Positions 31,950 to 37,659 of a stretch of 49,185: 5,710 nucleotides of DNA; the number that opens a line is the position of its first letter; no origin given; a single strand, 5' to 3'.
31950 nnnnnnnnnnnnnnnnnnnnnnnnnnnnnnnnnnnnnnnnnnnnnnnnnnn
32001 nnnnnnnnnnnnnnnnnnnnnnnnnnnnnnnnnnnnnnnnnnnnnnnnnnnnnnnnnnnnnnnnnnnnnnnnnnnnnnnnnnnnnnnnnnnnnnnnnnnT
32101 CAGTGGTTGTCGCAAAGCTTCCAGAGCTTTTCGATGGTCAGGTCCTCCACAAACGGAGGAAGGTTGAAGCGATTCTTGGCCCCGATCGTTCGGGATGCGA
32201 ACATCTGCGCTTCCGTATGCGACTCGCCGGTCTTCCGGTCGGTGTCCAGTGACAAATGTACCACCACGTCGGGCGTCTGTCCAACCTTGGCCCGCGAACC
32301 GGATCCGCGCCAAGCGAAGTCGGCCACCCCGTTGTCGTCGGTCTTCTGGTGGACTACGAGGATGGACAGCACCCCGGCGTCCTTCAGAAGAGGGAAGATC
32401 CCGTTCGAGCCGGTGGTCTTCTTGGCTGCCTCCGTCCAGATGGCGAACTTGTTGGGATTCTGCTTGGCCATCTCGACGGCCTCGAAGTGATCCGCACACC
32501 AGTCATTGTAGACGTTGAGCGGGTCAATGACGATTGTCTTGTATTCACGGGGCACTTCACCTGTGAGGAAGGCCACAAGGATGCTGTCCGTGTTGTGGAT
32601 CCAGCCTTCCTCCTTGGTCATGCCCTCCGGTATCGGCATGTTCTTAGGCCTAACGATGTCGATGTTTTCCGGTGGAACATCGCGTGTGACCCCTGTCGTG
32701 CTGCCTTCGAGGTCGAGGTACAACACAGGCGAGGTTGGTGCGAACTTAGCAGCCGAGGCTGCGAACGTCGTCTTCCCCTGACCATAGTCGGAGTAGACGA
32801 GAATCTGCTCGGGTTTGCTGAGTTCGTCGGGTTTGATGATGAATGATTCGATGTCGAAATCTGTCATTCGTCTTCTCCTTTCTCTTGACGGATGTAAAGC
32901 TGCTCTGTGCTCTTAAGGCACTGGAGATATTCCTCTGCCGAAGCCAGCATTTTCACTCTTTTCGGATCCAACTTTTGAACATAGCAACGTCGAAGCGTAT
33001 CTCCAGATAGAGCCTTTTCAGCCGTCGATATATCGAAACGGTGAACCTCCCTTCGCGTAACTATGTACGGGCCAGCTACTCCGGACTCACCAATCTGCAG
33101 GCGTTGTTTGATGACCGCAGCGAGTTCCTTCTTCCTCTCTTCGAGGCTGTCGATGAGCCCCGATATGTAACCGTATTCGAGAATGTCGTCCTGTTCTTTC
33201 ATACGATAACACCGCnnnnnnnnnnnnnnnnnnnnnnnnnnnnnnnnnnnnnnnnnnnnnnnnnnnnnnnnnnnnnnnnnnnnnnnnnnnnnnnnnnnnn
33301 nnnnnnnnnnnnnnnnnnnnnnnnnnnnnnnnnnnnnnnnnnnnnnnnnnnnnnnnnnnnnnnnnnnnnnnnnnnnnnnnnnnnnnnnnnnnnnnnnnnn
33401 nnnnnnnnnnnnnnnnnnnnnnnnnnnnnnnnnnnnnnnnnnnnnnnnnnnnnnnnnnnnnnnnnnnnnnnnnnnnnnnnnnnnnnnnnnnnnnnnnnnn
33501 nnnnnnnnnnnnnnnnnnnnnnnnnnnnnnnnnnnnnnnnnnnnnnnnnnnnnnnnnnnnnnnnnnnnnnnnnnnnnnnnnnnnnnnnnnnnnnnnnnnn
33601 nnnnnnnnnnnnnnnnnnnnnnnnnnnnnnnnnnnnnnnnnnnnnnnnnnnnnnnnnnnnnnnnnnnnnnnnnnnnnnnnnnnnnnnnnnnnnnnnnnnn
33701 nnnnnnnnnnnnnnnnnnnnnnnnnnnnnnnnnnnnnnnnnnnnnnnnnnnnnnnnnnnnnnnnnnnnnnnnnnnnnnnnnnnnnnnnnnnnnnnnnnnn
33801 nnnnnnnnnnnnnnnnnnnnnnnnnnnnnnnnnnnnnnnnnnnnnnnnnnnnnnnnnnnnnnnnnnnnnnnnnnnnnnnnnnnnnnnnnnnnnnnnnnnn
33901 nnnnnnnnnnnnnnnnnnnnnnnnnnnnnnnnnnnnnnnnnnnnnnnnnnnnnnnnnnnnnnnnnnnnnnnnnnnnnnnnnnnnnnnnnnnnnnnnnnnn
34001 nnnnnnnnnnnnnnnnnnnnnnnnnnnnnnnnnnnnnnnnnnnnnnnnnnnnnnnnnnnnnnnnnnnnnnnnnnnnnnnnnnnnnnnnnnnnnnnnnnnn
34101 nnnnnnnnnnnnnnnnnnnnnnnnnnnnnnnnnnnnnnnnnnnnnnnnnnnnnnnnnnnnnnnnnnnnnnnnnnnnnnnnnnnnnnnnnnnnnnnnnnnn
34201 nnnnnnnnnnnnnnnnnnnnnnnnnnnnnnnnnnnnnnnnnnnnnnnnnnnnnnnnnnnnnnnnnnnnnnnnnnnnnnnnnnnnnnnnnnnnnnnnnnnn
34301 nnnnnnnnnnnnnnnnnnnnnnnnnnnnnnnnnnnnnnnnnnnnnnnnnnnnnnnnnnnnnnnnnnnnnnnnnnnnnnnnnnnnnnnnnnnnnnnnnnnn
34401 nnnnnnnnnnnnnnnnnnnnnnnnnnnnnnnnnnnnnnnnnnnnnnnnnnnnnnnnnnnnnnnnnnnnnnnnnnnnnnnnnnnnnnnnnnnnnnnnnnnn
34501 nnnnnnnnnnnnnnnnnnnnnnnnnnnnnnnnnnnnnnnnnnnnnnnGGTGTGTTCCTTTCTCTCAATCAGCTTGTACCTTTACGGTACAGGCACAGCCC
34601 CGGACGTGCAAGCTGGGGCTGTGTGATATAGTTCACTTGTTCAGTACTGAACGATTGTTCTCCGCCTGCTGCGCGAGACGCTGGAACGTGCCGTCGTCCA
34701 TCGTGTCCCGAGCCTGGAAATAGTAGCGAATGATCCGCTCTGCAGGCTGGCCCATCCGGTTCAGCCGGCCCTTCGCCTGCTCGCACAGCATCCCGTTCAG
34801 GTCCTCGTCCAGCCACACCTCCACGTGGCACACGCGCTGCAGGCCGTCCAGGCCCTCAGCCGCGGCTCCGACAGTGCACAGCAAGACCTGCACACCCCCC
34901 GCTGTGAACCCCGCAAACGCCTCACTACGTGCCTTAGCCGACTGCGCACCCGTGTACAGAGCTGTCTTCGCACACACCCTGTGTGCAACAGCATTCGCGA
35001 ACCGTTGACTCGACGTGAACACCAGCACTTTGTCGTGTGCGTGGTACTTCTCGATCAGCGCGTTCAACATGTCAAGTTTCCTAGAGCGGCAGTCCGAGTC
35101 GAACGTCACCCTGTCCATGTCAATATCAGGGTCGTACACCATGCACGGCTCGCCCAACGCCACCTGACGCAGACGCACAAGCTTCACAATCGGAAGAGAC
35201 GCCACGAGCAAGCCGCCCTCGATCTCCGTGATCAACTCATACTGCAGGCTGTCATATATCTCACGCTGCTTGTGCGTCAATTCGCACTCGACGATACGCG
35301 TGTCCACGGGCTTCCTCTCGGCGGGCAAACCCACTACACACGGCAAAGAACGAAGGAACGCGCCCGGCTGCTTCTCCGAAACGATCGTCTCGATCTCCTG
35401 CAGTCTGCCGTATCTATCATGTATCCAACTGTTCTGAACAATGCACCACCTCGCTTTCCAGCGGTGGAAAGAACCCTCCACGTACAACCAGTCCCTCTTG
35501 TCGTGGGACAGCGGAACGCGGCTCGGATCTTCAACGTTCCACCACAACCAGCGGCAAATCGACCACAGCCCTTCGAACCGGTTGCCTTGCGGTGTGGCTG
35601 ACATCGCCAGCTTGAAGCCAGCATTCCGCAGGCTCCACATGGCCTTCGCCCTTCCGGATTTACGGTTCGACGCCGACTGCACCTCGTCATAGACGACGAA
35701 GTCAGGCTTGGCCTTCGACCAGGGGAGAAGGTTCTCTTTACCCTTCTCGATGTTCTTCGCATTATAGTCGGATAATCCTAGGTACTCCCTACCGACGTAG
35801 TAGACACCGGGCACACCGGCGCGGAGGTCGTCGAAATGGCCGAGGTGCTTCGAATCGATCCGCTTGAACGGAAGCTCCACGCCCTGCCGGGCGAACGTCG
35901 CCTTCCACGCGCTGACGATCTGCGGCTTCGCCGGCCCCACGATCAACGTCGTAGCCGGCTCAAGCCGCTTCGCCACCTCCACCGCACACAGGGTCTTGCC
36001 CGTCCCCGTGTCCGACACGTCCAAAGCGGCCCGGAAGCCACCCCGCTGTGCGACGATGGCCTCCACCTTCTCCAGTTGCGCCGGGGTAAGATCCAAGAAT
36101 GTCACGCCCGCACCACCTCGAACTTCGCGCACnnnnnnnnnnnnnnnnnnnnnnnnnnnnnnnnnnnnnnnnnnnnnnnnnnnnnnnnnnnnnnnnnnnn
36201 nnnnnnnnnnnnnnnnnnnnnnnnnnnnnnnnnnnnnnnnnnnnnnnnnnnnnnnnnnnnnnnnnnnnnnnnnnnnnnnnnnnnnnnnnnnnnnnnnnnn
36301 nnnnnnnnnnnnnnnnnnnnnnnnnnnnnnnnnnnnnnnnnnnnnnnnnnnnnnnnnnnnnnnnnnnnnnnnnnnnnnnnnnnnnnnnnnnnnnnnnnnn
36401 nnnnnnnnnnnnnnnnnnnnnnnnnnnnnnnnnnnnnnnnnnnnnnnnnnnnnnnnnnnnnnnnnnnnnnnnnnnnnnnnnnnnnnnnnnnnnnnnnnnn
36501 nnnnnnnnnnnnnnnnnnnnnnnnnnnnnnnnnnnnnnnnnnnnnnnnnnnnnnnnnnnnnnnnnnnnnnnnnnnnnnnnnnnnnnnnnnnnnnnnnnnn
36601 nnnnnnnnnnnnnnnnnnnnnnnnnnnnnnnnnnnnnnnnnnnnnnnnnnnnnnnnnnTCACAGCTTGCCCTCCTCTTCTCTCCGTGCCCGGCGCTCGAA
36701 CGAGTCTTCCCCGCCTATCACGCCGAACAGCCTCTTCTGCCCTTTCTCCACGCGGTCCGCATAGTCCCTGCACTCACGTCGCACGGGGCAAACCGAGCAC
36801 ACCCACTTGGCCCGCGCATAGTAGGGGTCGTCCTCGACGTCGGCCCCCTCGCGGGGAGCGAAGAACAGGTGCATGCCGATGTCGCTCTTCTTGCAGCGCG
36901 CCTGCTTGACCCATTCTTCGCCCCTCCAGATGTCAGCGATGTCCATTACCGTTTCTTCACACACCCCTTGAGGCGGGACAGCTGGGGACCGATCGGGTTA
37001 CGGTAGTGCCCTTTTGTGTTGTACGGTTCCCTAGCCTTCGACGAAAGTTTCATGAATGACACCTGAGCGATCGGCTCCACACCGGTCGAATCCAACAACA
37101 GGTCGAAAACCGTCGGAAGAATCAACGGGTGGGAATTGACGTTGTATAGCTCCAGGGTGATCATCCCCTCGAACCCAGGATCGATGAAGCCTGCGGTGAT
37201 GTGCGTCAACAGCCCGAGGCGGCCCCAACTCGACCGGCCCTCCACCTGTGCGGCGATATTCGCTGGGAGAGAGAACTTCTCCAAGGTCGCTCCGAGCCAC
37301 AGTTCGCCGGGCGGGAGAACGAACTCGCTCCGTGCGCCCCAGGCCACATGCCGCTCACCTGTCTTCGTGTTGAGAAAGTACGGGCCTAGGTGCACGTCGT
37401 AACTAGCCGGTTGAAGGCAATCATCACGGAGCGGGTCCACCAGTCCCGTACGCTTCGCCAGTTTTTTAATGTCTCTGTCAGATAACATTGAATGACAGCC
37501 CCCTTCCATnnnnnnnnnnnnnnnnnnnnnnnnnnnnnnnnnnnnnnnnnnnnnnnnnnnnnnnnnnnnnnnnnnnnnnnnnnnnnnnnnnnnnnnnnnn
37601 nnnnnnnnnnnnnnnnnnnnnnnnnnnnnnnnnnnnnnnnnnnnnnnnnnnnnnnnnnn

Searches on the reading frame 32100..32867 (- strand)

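Call 12: search_protein_families(library=pfam, proteins=[window:32100-32867:-], max_evalue=0.01)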
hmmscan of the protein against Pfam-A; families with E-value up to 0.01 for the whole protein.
window:32100-32867:- (255 aa): 1 family
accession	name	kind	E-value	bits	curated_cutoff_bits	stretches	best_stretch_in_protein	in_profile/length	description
PF13479.12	AAA_24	-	7e-10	39.5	27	1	20-234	3-195/195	AAA domain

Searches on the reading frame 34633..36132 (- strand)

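Call 12: search_protein_families(library=pfam, proteins=[window:34633-36132:-], max_evalue=0.01)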
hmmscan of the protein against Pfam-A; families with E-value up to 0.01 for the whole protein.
window:34633-36132:- (499 aa): 4 families
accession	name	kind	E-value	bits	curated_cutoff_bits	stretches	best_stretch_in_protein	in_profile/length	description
PF00271.37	Helicase_C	-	6.3e-08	33.3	23.5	1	352-461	2-110/110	Helicase conserved C-terminal domain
PF04851.21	ResIII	-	2.2e-06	28.1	22.5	1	14-182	3-163/164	Type III restriction enzyme, res subunit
PF00176.29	SNF2-rel_dom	-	0.0022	17.6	24.9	0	140-307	123-264/290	SNF2-related domain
PF00270.35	DEAD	-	0.0035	17.5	26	0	17-182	2-161/167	DEAD/DEAH box helicase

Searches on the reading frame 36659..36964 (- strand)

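Call 42: search_protein_families(library=pfam, proteins=[window:36659-36964:-], max_evalue=0.05)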
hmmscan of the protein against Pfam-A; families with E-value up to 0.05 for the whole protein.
window:36659-36964:- (101 aa): 1 family
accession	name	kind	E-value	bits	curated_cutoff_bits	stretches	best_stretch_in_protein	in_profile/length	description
PF02467.21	Whib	-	2.5e-11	44.4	23.6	1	18-93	1-64/65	Transcription factor WhiB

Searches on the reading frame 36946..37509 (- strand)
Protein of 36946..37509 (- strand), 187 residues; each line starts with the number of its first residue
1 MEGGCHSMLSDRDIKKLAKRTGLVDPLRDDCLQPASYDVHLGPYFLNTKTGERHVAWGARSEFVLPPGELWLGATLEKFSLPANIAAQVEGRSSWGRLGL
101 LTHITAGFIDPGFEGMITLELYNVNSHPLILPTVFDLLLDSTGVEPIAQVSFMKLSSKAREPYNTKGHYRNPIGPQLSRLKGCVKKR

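Call 11: search_protein_families(library=pfam, proteins=[window:36946-37509:-], max_evalue=0.01)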
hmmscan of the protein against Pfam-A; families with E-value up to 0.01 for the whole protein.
window:36946-37509:- (187 aa): 4 families
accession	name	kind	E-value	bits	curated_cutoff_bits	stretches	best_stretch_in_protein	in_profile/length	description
PF22769.1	DCD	-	6.3e-33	114.5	27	1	8-131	1-139/153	dCTP deaminase-like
PF06559.16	DCD_N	-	2.4e-06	28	21.4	1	63-106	76-119/164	2'-deoxycytidine 5'-triphosphate deaminase (DCD) N-terminal domain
PF00692.24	dUTPase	-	0.002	18.3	22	1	60-130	21-89/129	dUTPase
PF22569.1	DCD_C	-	0.0026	17.6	22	1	60-114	75-127/192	2'-deoxycytidine 5'-triphosphate deaminase (DCD), C-terminal domain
